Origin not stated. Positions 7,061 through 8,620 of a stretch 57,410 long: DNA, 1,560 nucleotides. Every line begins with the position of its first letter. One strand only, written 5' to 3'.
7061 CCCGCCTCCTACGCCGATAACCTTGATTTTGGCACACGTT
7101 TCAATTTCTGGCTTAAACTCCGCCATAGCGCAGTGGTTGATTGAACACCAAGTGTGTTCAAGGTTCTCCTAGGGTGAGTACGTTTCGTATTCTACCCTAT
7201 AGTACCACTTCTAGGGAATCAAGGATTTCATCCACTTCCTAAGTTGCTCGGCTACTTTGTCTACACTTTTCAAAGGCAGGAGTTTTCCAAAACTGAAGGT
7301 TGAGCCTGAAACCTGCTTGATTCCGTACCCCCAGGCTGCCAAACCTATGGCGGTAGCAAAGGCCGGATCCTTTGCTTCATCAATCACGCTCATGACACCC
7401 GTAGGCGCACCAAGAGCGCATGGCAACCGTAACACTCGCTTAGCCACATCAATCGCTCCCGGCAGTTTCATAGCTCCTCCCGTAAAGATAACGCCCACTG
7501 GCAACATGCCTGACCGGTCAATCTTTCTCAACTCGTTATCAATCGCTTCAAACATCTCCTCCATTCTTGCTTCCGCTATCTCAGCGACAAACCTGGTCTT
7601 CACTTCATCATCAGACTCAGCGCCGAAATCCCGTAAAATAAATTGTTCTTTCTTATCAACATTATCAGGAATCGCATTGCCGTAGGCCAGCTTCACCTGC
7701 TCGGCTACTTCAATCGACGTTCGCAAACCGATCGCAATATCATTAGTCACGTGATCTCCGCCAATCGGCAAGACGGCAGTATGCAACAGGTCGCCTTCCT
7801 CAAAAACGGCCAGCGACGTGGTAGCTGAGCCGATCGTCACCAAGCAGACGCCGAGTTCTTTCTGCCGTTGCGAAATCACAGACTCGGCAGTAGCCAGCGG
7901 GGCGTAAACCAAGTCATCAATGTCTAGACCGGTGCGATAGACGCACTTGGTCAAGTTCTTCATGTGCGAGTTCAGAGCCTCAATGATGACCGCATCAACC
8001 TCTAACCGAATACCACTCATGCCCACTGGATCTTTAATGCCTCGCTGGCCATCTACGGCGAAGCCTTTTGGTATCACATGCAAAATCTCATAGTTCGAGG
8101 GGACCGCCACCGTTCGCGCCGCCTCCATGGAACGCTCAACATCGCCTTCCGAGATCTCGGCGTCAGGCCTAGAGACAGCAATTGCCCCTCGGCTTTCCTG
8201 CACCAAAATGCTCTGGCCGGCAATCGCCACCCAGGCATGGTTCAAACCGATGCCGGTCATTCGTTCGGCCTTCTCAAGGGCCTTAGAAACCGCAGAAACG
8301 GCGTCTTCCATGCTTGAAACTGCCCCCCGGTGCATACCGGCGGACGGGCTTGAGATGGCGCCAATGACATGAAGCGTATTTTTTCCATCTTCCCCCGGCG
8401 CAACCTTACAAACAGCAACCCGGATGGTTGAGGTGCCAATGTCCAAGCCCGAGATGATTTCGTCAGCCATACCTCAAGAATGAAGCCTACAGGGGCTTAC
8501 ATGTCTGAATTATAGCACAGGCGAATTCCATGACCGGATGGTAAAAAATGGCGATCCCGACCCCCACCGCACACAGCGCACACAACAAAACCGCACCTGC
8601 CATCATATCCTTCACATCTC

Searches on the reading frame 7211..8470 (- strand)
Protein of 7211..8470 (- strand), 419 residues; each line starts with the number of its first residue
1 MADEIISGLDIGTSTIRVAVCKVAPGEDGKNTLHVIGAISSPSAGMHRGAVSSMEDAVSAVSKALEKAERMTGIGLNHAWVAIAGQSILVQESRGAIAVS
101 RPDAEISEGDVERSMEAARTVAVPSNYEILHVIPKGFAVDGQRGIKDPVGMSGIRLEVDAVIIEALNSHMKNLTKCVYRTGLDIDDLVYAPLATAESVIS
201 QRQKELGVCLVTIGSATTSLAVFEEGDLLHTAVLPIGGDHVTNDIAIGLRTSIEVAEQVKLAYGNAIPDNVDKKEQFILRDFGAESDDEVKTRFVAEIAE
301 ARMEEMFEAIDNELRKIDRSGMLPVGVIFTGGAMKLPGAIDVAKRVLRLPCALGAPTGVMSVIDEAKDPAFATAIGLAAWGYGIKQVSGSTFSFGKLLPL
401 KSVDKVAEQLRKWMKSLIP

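Call 70: search_protein_families(library=pfam, proteins=[window:7211-8470:-], max_evalue=0.001)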
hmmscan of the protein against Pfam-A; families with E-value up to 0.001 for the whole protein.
window:7211-8470:- (419 aa): 5 families
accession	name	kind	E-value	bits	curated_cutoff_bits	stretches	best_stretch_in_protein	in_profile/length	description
PF14450.12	FtsA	-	1.7e-37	129.1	31.8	2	209-376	1-127/127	Cell division protein FtsA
PF02491.25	SHS2_FTSA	-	3.8e-27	94.9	25.4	1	85-163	1-78/79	SHS2 domain inserted in FTSA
PF11104.14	PilM_2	-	2e-08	34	27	1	193-378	167-336/340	Type IV pilus assembly protein PilM;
PF06723.19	MreB_Mbl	-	4.5e-08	32.7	27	1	205-353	144-303/327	MreB/Mbl protein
PF06277.17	EutA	-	2.3e-05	23.9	27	0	200-245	138-182/475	Ethanolamine utilisation protein EutA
